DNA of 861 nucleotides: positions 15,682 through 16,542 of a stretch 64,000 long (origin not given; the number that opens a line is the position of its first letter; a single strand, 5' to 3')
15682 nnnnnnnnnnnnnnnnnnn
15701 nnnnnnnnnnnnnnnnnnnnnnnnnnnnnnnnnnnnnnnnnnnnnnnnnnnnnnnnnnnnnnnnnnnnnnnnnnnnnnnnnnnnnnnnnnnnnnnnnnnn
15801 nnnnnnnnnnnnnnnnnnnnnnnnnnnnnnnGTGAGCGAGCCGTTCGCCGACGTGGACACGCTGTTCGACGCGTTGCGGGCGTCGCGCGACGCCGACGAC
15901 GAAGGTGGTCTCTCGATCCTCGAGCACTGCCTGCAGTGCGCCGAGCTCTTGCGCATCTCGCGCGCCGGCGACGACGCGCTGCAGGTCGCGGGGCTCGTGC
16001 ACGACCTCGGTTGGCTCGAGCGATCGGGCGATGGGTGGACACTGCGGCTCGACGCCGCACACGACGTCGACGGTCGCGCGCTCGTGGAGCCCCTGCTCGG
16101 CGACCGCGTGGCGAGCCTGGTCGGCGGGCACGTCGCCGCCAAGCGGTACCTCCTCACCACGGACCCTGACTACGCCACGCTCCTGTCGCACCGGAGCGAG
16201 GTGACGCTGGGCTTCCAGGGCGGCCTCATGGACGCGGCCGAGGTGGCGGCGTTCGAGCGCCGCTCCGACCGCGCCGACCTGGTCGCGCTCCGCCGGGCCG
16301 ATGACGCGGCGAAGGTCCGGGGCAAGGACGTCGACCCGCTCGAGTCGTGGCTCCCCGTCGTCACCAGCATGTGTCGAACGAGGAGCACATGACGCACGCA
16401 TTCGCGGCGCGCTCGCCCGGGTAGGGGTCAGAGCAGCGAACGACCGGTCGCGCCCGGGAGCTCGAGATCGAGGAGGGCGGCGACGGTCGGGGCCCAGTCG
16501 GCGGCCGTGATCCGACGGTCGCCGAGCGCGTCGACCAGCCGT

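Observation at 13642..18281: PhnZ/TmpB-like HD-domain oxygenase coupled to a GMC flavoprotein and facing a PhyH dioxygenase + NPP phosphodiesterase operon: candidate non-canonical oxidative C-P cleavage module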

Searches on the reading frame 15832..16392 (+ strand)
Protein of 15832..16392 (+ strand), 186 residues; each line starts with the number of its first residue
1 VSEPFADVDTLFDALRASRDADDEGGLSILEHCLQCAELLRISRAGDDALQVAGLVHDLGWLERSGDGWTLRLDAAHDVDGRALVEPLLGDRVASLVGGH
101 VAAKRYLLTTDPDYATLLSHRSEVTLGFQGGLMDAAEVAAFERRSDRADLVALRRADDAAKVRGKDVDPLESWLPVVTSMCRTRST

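Call 6: search_protein_families(library=pfam, proteins=[window:15832-16392:+], max_evalue=0.01)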
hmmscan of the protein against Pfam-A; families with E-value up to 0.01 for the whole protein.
window:15832-16392:+ (186 aa): 3 families
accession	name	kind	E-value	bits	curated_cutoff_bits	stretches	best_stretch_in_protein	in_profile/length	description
PF05153.21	MIOX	-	7.8e-05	22.8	25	1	20-62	50-92/249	Myo-inositol oxygenase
PF01966.28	HD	-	0.0012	19.5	22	1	30-101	2-86/116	HD domain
PF13328.12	HD_4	-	0.0074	16.5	27.2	0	18-99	9-73/156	HD domain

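Call 7: search_protein_families(library=ncbifam, proteins=[window:15832-16392:+], max_evalue=0.01)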
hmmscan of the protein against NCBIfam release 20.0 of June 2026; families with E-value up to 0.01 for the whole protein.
window:15832-16392:+ (186 aa): 3 families
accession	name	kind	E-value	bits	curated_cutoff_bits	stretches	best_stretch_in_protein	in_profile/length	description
TIGR03276.1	Phn-HD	hypoth_equivalog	7.6e-38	129.8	214.6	1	26-179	23-177/179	phosphonate degradation HD-domain oxygenase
NF052439.1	HMPDioxPhnZ1GIM8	equivalog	4e-28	98.2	300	1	7-179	22-196/199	hydroxymethylphosphonate dioxygenase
NF049941.1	HyMthAminphonOxyTmpB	equivalog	3.4e-25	88.9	300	1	28-180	29-182/188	(R)-1-hydroxy-2-trimethylaminoethylphosphonate oxygenase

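Call 8: search_solved_structures(query=window:15832-16392:+, max_evalue=0.01, show_alignments=3)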
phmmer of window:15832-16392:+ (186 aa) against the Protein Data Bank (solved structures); distinct sequences matched with E-value up to 0.01: 4.
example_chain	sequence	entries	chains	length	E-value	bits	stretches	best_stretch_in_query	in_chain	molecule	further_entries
4mlm_A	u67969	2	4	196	1.3e-19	73.7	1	7-163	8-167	Predicted HD phosphohydrolase PhnZ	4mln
4n71_A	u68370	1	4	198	1.4e-19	73.7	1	7-163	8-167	Predicted HD phosphohydrolase PhnZ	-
4n6w_A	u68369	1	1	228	2.2e-19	73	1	7-163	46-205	Predicted HD phosphohydrolase PhnZ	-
6npa_A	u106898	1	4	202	9.1e-17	64.5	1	27-178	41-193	TmpB, (R)-1-hydroxy-2-trimethylaminoethylphosphonate oxygenase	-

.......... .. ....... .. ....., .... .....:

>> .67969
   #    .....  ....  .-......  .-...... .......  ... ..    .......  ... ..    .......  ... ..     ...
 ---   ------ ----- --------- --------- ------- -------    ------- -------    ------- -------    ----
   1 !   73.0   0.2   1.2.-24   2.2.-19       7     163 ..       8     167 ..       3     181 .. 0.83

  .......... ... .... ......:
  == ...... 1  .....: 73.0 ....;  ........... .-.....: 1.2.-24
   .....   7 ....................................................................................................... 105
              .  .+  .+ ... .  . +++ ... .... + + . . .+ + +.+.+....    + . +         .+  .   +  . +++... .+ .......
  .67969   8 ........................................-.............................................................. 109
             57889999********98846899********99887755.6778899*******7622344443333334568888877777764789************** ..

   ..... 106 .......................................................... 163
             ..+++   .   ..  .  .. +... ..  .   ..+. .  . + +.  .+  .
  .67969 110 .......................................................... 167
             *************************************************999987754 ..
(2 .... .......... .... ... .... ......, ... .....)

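Call 11: find_homologous_proteins(query=window:15832-16392:+, max_evalue=0.00001)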
Query window:15832-16392:+ (186 aa): 870 proteins with E <= 0.00001 among 2388 candidates; the best 120 are listed.
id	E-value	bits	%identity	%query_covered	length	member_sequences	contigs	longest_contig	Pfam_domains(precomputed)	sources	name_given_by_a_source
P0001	9.0e-106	369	93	100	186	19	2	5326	PF05153.22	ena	-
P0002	2.3e-103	361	91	100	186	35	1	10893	PF05153.22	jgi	-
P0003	5.6e-103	360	92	100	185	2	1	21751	PF05153.22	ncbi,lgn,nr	ncbi:MAG TPA: HD domain-containing protein [Acidimicrobiia bacterium]|nr:HD domain-containing protei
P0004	8.3e-95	334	85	99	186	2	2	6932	PF05153.22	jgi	jgi:predicted HD phosphohydrolase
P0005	2.0e-86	306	80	98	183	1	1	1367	PF05153.22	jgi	jgi:predicted HD phosphohydrolase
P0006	8.0e-86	304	82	97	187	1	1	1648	PF05153.22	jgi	jgi:predicted HD phosphohydrolase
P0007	7.9e-81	288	77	98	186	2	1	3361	PF05153.22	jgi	jgi:predicted HD phosphohydrolase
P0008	2.3e-80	286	77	97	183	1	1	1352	PF05153.22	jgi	-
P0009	3.4e-80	286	75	100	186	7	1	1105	-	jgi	jgi:predicted HD phosphohydrolase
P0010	1.7e-79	284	74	98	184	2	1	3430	PF05153.22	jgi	-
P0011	1.8e-79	284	75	100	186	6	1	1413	-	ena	-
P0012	2.1e-77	277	76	97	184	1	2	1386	PF05153.22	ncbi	-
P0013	4.9e-77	276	76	97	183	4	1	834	PF05153.22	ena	-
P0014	1.3e-76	274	75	95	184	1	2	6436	-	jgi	jgi:predicted HD phosphohydrolase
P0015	2.0e-76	274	73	98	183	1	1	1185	PF05153.22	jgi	jgi:predicted HD phosphohydrolase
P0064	2.6e-72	260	74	95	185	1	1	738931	-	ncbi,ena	-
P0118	2.5e-67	244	68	99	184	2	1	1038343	-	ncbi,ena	-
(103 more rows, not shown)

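Call 12: find_encoding_contigs(protein=P0064, flank=10000, max_places=2)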
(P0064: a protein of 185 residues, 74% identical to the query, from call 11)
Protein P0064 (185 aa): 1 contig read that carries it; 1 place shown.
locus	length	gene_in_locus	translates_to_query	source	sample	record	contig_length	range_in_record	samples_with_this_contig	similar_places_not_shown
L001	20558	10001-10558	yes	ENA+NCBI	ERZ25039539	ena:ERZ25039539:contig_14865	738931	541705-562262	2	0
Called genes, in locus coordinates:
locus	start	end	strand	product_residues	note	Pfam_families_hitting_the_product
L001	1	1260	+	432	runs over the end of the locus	PF04909:Amidohydro_2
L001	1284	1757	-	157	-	-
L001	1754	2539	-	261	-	PF14256:YwiC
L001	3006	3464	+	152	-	PF00903:Glyoxalase, PF22677:Ble-like_N (weak), PF13669:Glyoxalase_4 (weak)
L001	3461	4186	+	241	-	PF00561:Abhydrolase_1, PF12146:Hydrolase_4, PF12697:Abhydrolase_6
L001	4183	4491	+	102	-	PF13484:Fer4_16 (faint), PF14697:Fer4_21 (faint), PF12837:Fer4_6 (faint), PF13237:Fer4_10, PF13187:Fer4_9 (weak), PF12838:Fer4_7, PF00037:Fer4 (weak)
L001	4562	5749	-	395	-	PF00067:p450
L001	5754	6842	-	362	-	PF01408:GFO_IDH_MocA, PF02894:GFO_IDH_MocA_C, PF22725:GFO_IDH_MocA_C3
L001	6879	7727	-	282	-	PF00892:EamA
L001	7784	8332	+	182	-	PF13618:Gluconate_2-dh3 (weak)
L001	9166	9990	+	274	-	PF00732:GMC_oxred_N (weak), PF05199:GMC_oxred_C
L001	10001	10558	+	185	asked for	-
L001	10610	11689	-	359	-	PF01663:Phosphodiest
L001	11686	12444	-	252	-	PF05721:PhyH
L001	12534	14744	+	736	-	PF07690:MFS_1, PF00005:ABC_tran, PF13304:AAA_21 (faint)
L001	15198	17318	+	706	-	PF02653:BPD_transp_2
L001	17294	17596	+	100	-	PF12399:BCA_ABC_TP_C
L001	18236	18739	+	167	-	PF00487:FA_desaturase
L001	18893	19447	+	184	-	PF11361:DUF3159 (faint)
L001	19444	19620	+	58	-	-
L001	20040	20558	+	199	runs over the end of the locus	-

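Call 13: find_encoding_contigs(protein=P0118, flank=10000, max_places=2)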
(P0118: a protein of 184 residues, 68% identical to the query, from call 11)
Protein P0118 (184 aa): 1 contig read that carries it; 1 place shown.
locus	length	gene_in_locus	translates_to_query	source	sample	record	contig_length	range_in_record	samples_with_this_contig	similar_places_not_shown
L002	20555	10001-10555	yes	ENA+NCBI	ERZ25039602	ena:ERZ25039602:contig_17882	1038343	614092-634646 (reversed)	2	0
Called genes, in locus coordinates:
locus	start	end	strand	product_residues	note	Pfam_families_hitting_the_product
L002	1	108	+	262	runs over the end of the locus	-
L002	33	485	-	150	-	-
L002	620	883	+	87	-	-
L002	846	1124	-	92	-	PF00122:E1-E2_ATPase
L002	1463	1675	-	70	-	PF03814:KdpA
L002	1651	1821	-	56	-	PF03814:KdpA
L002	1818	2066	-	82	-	PF03814:KdpA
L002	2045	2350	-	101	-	PF03814:KdpA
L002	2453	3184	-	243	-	PF03814:KdpA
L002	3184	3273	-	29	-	-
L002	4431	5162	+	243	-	-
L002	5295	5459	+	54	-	-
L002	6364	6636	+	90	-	PF08338:DUF1731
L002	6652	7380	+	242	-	PF01156:IU_nuc_hydro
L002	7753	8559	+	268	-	PF03403:PAF-AH_p_II (faint), PF07224:Chlorophyllase, PF12146:Hydrolase_4 (faint)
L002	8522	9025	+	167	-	PF13238:AAA_18 (weak)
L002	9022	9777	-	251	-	PF14032:PknH_C (weak)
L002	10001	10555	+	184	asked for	-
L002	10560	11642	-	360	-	PF01663:Phosphodiest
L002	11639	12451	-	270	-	PF05721:PhyH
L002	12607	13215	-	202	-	PF01865:PhoU_div, PF01895:PhoU (faint)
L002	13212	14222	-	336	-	PF01384:PHO4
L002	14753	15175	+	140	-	PF03976:PPK2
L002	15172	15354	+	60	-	-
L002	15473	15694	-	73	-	-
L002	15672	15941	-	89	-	-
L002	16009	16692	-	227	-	-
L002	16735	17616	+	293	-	-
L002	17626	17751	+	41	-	-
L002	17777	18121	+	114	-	PF10698:DUF2505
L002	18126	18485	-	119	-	PF00534:Glycos_transf_1, PF13692:Glyco_trans_1_4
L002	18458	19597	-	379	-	PF21269:TreT_GT1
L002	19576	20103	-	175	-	PF23562:AMP-binding_C_3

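Call 14: find_encoding_contigs(protein=P0003, flank=10000, max_places=2)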
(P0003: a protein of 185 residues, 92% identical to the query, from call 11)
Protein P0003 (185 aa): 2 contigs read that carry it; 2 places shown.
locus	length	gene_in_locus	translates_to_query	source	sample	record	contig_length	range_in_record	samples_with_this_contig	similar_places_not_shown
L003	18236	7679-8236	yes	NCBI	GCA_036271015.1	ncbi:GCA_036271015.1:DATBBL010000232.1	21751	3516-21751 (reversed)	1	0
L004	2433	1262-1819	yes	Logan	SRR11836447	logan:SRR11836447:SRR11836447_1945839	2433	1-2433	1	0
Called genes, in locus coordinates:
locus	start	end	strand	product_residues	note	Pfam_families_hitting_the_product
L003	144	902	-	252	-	PF06314:ADC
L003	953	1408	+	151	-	PF00903:Glyoxalase, PF13669:Glyoxalase_4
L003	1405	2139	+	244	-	PF00561:Abhydrolase_1, PF12146:Hydrolase_4, PF12697:Abhydrolase_6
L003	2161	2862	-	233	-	-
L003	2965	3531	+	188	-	PF09990:DUF2231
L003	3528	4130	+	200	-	PF01227:GTP_cyclohydroI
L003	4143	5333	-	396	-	PF00067:p450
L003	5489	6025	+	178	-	PF13618:Gluconate_2-dh3 (faint)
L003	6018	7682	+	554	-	PF00890:FAD_binding_2 (faint), PF01266:DAO (faint), PF01494:FAD_binding_3 (weak), PF07992:Pyr_redox_2 (faint), PF00732:GMC_oxred_N, PF05199:GMC_oxred_C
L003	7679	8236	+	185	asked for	PF05153:MIOX (weak)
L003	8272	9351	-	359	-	PF01663:Phosphodiest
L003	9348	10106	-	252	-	PF05721:PhyH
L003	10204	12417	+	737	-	PF07690:MFS_1, PF00005:ABC_tran, PF13304:AAA_21 (faint)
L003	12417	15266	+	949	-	PF02653:BPD_transp_2, PF00005:ABC_tran, PF13304:AAA_21 (faint), PF12399:BCA_ABC_TP_C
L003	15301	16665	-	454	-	PF13458:Peripla_BP_6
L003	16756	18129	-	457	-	PF13458:Peripla_BP_6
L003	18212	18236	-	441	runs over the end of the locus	PF13458:Peripla_BP_6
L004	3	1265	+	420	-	?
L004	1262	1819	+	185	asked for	PF05153:MIOX (weak)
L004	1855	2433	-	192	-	?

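Call 16: find_related_loci(query=A1, collection=genome_contigs, flank=10000)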
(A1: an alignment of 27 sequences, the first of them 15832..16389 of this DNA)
Query A1 (186 aa) in genome_contigs; peptide patterns used: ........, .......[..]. (x = any residue, [..] = any of these).
71 stretches matched a pattern; 23 encode a relative of the query (tblastn E <= 1e-3); 23 distinct loci.
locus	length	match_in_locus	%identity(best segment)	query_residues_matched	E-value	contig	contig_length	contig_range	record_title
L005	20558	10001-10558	92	1-186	3e-107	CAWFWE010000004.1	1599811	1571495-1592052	MAG: uncultured Actinomycetes bacterium isolate MFD04944.bin.2.69 genome assembly, contig: contig_31775, whole genome sh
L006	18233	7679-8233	91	1-186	7e-106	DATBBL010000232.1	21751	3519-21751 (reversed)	MAG TPA_asm: Acidimicrobiia bacterium isolate SMAG_U5758 k141_3865702, whole genome shotgun sequence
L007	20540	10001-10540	76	1-180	1e-79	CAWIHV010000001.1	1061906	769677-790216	MAG: uncultured Actinomycetes bacterium isolate MFD05442.bin.4.822 genome assembly, contig: contig_16143, whole genome s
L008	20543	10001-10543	75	1-181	2e-79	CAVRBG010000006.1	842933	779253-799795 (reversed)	MAG: uncultured Actinomycetes bacterium isolate MFD04944.bin.2.123 genome assembly, contig: contig_28220, whole genome s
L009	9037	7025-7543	76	5-177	2e-79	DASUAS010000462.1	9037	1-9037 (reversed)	MAG TPA_asm: Acidimicrobiia bacterium isolate SMAG_U2501 k141_830695, whole genome shotgun sequence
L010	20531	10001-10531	76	1-177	3e-79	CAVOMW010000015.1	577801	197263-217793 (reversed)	MAG: uncultured Actinomycetes bacterium isolate MFD00031.bin.2.112 genome assembly, contig: contig_9766, whole genome sh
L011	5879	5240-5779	73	5-184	2e-77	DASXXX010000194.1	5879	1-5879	MAG TPA_asm: Acidimicrobiia bacterium isolate SMAG_U4809 k141_3530724, whole genome shotgun sequence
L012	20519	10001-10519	77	5-177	9e-77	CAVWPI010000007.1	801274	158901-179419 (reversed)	MAG: uncultured Actinomycetes bacterium isolate MFD05442.bin.2.40 genome assembly, contig: contig_21602, whole genome sh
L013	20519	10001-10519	75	5-177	9e-75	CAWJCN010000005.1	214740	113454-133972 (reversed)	MAG: uncultured Actinomycetes bacterium isolate MFD04944.bin.1.334 genome assembly, contig: contig_81998, whole genome s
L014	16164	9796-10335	69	1-180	2e-71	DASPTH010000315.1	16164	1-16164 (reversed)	MAG TPA_asm: Acidimicrobiia bacterium isolate SMAG_U12272 k141_970306, whole genome shotgun sequence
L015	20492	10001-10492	74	18-181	4e-71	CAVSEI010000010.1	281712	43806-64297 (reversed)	MAG: uncultured Actinomycetes bacterium isolate MFD02134.bin.2.158 genome assembly, contig: contig_41194, whole genome s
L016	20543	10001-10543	69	1-181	6e-71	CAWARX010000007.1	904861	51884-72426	MAG: uncultured Actinomycetes bacterium isolate MFD02416.bin.2.207 genome assembly, contig: contig_65032, whole genome s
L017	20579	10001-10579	67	1-182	4e-71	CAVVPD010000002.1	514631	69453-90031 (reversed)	MAG: uncultured Actinomycetes bacterium isolate MFD02416.bin.2.29 genome assembly, contig: contig_33507, whole genome sh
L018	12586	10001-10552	64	1-184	2e-66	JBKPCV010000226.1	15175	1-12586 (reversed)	MAG: Actinomycetota bacterium isolate GB_EKS_MAG_00042 GB_EKS_000001375212, whole genome shotgun sequence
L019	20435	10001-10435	78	21-165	4e-66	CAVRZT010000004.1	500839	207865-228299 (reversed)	MAG: uncultured Actinomycetes bacterium isolate MFD05942.bin.2.12 genome assembly, contig: contig_636, whole genome shot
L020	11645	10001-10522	55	4-177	5e-53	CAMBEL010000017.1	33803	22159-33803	MAG: Bifidobacterium breve isolate TH-08apr19-172 genome assembly, contig: TH-08apr19-C3216, whole genome shotgun sequen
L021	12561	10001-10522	55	4-177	3e-52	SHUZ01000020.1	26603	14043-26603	MAG: Acidimicrobiia bacterium isolate Baikal-deep-G23 BACOMB-C8383, whole genome shotgun sequence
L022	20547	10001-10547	64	3-184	3e-58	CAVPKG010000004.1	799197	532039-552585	MAG: uncultured Actinomycetes bacterium isolate MFD10007.bin.3.259 genome assembly, contig: contig_21274, whole genome s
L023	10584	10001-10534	56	7-183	1e-47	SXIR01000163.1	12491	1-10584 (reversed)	MAG: Actinomycetota bacterium isolate F1-120-MAGs055 F1-120__c652387, whole genome shotgun sequence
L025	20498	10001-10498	51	8-180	3e-39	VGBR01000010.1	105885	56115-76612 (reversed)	MAG: Actinomycetota bacterium isolate M_DeepCast_50m_m2_189 M_DeepCast_50m_m2_189_Ga0194121_10000198, whole genome shotg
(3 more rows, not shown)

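Call 25: search_protein_families(library=pfam, proteins=[L014:6549-7391:+, L014:7517-8638:+, L014:11993-14761:+, L018:7108-8022:-, L018:8208-9104:+, L018:9107-9835:+, L022:7930-8454:-, L022:8478-8933:-, L022:13197-14411:+, L022:14408-15139:+], max_evalue=0.001)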
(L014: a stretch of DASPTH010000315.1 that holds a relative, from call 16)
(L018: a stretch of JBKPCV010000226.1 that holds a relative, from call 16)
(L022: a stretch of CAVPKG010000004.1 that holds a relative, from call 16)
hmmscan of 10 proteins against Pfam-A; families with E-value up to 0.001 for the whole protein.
L014:6549-7391:+ (280 aa): 1 family
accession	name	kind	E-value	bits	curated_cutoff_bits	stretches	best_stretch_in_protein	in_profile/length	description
PF00582.32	Usp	-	3.4e-31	109.1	24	2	145-270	6-140/141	Universal stress protein family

L014:7517-8638:+ (373 aa): 1 family
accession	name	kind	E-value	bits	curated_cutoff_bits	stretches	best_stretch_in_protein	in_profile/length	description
PF00582.32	Usp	-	2.8e-31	109.4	24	2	231-353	8-139/141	Universal stress protein family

L014:11993-14761:+ (922 aa): 5 families
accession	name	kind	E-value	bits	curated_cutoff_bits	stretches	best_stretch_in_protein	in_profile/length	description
PF00501.34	AMP-binding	-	1.2e-51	176.1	29.9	1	109-455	3-384/384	AMP-binding enzyme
PF00975.26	Thioesterase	-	4.2e-24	86.5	26.4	1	697-903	2-211/226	Thioesterase domain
PF00550.31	PP-binding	-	1.3e-18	67.4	20.8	1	612-675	2-67/67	Phosphopantetheine attachment site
PF13193.12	AMP-binding_C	-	9.3e-10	39.7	24.5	1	511-586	2-76/76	AMP-binding enzyme C-terminal domain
PF00561.26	Abhydrolase_1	-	0.0001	22.5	25.8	1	743-877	53-176/245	alpha/beta hydrolase fold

L018:7108-8022:- (304 aa): 1 family
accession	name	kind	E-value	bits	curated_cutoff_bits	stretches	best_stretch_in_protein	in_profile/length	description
PF13338.12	AbiEi_4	-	9.5e-08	32.5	25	1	11-54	4-47/49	Transcriptional regulator, AbiEi antitoxin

L018:8208-9104:+ (298 aa): 2 families
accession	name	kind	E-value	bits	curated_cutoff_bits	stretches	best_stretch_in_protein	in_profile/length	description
PF01370.27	Epimerase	-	4.5e-14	52.9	20.9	1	3-214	1-229/240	NAD dependent epimerase/dehydratase family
PF08338.16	DUF1731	-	2.8e-13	49.8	27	1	249-295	2-47/47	Domain of unknown function (DUF1731)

L018:9107-9835:+ (242 aa): 1 family
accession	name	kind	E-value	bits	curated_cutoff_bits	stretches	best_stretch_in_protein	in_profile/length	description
PF01156.24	IU_nuc_hydro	-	8.8e-25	88.4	34.2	2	67-232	105-294/297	Inosine-uridine preferring nucleoside hydrolase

L022:7930-8454:- (174 aa): 3 families
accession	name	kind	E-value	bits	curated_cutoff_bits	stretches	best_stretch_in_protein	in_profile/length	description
PF07859.19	Abhydrolase_3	-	1.1e-31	110.7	25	1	86-167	1-82/210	alpha/beta hydrolase fold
PF20434.5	BD-FAE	-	4.9e-20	72.4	26.8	1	72-167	3-100/215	BD-FAE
PF00135.34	COesterase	-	6.8e-10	38.9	27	1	71-169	89-196/515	Carboxylesterase family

L022:8478-8933:- (151 aa): 1 family
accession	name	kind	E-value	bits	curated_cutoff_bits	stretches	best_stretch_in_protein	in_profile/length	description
PF13193.12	AMP-binding_C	-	1.7e-15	58.1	24.5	1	66-130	1-67/76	AMP-binding enzyme C-terminal domain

L022:13197-14411:+ (404 aa): 2 families
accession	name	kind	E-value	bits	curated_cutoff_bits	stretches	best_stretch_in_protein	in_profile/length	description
PF16576.10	HlyD_D23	-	6.1e-12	45.7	30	1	216-290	142-214/214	Barrel-sandwich domain of CusB or HlyD membrane-fusion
PF13437.12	HlyD_3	-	1.6e-08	35.7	22.2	1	211-287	29-106/106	HlyD family secretion protein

L022:14408-15139:+ (243 aa): 4 families
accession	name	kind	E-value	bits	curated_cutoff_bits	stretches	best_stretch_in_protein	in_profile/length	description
PF00005.33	ABC_tran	-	2.5e-32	112.8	25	1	28-176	1-136/137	ABC transporter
PF13304.12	AAA_21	-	7.3e-07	30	27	0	148-210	237-302/304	AAA domain, putative AbiEii toxin, Type IV TA system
PF02463.25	SMC_N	-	0.00018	21.5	40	0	146-218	134-209/220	RecF/RecN/SMC N terminal domain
PF13555.12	AAA_29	-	0.00036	20.7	27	1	31-55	15-39/61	P-loop containing region of AAA domain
